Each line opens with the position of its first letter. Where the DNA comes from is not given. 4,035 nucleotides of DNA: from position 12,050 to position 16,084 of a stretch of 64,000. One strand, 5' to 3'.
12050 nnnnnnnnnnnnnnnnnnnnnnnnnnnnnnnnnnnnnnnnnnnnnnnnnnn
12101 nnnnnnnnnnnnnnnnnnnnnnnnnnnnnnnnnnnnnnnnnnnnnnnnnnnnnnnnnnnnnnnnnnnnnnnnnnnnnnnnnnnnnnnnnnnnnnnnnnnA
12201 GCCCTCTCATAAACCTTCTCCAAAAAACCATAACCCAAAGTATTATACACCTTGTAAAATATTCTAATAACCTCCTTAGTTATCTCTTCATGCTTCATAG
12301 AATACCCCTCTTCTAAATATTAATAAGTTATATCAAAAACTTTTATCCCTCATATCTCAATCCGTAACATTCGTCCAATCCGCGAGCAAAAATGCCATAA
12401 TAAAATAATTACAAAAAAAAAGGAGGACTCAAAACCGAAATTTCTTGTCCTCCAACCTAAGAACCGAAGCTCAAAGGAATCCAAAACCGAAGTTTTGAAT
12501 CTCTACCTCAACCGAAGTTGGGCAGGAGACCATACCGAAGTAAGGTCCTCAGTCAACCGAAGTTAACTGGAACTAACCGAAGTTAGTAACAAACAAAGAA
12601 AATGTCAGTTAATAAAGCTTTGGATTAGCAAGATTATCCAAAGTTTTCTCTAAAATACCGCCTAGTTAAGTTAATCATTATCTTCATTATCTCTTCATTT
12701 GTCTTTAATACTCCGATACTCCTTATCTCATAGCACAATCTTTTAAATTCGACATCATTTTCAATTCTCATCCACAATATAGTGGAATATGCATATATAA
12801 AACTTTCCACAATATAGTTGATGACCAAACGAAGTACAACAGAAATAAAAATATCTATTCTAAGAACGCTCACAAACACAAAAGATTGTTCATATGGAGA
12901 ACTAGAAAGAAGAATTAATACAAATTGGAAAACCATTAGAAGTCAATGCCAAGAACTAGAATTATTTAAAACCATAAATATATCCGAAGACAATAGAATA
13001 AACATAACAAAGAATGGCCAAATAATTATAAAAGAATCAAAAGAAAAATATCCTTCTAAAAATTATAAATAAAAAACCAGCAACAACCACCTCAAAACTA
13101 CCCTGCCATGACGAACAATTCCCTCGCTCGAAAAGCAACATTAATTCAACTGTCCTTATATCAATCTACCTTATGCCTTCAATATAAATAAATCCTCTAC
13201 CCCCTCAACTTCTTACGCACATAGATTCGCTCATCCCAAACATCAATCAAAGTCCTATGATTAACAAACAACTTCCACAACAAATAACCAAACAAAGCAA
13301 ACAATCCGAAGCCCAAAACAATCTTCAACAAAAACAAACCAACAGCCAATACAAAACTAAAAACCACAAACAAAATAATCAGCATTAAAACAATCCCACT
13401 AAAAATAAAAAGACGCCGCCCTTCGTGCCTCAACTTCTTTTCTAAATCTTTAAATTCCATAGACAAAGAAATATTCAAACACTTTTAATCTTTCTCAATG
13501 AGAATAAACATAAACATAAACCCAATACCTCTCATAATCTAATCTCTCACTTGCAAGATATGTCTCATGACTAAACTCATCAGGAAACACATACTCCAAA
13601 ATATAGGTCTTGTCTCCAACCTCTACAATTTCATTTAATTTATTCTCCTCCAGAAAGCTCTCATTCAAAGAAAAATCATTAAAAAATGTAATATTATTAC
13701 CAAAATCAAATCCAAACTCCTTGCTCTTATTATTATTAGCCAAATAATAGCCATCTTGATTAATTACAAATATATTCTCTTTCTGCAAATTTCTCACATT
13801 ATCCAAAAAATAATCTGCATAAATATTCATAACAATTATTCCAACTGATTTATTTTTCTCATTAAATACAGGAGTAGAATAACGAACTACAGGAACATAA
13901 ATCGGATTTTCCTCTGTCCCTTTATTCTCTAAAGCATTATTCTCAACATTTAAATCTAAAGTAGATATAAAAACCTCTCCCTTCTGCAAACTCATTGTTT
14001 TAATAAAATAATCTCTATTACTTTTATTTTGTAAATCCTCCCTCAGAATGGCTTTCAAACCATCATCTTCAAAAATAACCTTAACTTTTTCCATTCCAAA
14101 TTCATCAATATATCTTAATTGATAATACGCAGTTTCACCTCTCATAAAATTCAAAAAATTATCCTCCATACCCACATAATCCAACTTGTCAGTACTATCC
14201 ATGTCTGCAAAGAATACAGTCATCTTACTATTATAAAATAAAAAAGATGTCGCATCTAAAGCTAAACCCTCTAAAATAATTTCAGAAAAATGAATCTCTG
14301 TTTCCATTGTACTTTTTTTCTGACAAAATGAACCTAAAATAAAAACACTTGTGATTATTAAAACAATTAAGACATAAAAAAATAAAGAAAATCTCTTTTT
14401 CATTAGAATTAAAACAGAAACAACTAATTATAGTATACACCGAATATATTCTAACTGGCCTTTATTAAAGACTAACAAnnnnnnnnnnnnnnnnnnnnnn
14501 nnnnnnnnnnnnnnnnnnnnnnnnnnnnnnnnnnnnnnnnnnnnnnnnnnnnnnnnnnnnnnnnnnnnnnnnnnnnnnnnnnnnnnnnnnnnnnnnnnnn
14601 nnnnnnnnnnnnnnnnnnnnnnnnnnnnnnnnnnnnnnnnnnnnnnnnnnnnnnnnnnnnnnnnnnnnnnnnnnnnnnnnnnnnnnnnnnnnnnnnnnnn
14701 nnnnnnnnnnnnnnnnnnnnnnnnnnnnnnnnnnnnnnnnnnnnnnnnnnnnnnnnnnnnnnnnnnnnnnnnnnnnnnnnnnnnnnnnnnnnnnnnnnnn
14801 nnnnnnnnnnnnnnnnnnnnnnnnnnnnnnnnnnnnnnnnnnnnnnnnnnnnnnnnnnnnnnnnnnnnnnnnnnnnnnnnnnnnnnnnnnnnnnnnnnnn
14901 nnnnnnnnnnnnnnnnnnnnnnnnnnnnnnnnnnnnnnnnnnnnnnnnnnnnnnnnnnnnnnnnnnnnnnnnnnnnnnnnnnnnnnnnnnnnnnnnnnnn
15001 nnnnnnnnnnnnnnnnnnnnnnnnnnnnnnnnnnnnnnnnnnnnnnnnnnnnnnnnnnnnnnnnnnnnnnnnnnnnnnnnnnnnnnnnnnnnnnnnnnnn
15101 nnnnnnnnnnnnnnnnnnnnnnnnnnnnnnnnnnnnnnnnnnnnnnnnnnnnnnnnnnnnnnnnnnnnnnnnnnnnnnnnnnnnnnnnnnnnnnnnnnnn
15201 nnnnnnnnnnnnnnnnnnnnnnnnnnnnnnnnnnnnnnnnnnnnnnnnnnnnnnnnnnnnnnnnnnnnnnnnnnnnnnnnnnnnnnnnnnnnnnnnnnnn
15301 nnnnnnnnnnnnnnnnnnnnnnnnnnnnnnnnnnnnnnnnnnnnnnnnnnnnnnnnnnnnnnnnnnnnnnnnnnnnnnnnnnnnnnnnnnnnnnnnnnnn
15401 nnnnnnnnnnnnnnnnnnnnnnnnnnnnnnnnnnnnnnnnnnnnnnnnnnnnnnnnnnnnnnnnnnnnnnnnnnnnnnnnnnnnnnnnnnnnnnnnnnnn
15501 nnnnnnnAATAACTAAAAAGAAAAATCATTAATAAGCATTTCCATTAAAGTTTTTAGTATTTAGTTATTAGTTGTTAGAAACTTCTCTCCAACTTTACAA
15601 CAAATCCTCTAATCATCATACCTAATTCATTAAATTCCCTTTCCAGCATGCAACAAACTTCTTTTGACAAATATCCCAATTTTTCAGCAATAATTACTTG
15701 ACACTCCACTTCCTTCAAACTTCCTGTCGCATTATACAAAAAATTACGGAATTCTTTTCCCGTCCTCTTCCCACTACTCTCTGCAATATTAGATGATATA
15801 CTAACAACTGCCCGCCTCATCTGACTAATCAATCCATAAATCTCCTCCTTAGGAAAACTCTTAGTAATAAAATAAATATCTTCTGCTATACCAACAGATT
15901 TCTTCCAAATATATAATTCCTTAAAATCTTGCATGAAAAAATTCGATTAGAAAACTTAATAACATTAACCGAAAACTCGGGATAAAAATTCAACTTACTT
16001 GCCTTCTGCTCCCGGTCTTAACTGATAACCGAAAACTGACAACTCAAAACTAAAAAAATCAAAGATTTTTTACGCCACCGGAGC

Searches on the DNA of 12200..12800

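Call 9: search_rna_families(source=window, start=12200, end=12800, threshold=evalue, max_evalue=10)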
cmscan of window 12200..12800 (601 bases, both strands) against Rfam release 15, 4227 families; matches with E-value up to 10: 6.
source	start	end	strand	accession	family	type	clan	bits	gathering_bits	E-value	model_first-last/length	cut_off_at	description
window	12575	12662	-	RF01827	SAR11_0636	Gene; sRNA;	-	18.7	67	3.5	1-90/90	no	SAR11_0636 sRNA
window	12561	12647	+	RF01816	RsaA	Gene; sRNA;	-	18.4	50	1.5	1-134/134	no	RNA Staph. aureus A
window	12296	12366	-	RF01183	SNORD19B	Gene; snRNA; snoRNA; CD-box;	CL00048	17.3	50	8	1-84/84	no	Small nucleolar RNA SNORD19B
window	12569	12699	+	RF01461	rli24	Gene; sRNA;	-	17.2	100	1.4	1-158/158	no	Listeria sRNA rli22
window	12630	12693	-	RF00349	snoR11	Gene; snRNA; snoRNA; CD-box;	-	17.1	50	5.6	1-90/90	no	Small nucleolar RNA R11/Z151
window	12373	12530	+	RF02157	NPPA-AS1_2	Gene; lncRNA;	-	16.8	60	3.7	1-150/150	no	NPPA antisense RNA 1 conserved region 2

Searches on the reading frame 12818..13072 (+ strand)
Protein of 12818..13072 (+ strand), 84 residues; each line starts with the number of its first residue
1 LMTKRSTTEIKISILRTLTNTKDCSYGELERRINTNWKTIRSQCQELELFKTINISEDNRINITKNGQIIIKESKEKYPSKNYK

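Call 52: search_protein_families(library=pfam, proteins=[window:12818-13072:+], max_evalue=0.1)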
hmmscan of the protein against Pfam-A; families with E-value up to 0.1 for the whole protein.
window:12818-13072:+ (84 aa): 5 families
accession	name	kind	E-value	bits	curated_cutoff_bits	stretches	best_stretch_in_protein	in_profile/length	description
PF25212.1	HVO_A0114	-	0.00046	20.4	27.6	1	5-61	18-74/84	HVO_A0114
PF08280.17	HTH_Mga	-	0.013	15.9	23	1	11-51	7-48/59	M protein trans-acting positive regulator (MGA) HTH domain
PF13412.12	HTH_24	-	0.029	14.4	21.9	1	9-48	3-42/48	Winged helix-turn-helix DNA-binding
PF09681.16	Phage_rep_org_N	-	0.045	14.2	23.3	1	29-82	59-112/121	N-terminal phage replisome organiser (Phage_rep_org_N)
PF14947.12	HTH_45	-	0.06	13.8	25.5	1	4-75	1-70/77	Winged helix-turn-helix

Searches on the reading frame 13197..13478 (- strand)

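Call 52: search_protein_families(library=pfam, proteins=[window:13197-13478:-], max_evalue=0.1)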
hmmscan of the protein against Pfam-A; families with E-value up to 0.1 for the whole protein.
window:13197-13478:- (93 aa): 3 families
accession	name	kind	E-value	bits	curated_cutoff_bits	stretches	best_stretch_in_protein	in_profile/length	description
PF03176.21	MMPL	-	0.0062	15.9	20.5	1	16-60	140-184/333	MMPL family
PF00487.30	FA_desaturase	-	0.015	15.5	29.7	1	15-85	125-193/253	Fatty acid desaturase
PF20990.2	DUF2207_C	-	0.088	12.9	33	1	14-76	125-193/247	Predicted membrane protein (DUF2207) C-terminal domain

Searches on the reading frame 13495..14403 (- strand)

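Call 15: search_protein_families(library=pfam, proteins=[window:13495-14403:-], max_evalue=0.001)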
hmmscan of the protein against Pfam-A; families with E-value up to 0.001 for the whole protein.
window:13495-14403:- (302 aa): 2 families
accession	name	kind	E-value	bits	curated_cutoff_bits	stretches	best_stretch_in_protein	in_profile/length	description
PF21623.3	HK_sensor_dom_bact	-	4.4e-19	69.1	27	1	51-234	27-202/253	Bacterial histidine kinase, sensor domain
PF02743.24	dCache_1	-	7.1e-06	26.2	45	1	128-294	96-235/240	Cache domain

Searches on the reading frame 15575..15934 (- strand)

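Call 16: search_protein_families(library=pfam, proteins=[window:15575-15934:-], max_evalue=0.001)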
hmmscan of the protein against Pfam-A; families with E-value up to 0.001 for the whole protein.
window:15575-15934:- (119 aa): 2 families
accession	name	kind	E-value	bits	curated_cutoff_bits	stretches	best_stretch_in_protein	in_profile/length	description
PF05635.17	23S_rRNA_IVP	-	7.3e-35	119.8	33.8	1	5-109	1-105/106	23S rRNA-intervening sequence protein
PF22296.2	bAvd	-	1e-05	26.4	40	1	10-112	4-104/107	bAvd-like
